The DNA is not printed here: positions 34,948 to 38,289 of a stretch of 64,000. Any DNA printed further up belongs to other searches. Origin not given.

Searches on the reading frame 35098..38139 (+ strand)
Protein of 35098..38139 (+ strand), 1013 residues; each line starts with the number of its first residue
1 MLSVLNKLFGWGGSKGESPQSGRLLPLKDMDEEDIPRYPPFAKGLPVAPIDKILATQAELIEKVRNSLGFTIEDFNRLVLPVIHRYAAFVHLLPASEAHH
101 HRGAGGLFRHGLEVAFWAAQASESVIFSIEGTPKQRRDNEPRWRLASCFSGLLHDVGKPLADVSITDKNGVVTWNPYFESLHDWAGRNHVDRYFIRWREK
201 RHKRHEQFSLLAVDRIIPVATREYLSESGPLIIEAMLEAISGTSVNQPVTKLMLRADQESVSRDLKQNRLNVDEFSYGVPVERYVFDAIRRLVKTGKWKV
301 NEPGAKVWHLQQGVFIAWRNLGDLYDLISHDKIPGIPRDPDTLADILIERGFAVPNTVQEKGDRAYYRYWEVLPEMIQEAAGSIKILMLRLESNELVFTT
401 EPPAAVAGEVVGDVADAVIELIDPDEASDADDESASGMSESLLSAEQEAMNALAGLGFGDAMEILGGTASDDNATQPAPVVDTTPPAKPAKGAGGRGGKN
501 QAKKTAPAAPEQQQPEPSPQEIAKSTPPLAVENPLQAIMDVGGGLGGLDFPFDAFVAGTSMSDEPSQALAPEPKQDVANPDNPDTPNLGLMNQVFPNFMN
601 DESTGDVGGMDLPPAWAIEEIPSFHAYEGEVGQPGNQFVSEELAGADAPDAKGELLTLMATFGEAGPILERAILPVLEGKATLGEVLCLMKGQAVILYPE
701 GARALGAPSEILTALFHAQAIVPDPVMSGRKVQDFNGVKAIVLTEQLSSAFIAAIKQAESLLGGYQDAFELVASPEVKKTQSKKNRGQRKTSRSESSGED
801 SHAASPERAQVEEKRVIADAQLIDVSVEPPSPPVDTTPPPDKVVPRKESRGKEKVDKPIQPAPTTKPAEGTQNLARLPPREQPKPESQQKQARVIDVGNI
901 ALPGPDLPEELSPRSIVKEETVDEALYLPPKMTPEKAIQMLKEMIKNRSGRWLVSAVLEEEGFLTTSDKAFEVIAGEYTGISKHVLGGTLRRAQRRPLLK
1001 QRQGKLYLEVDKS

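Call 51: search_protein_families(library=pfam, proteins=[window:35098-38139:+], max_evalue=0.001)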
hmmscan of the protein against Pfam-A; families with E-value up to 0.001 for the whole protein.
window:35098-38139:+ (1013 aa): 1 family
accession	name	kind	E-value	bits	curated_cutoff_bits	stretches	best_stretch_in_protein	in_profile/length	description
PF07514.17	TraI_2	-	1.1e-86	291.2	23.9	1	50-357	7-319/324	Putative helicase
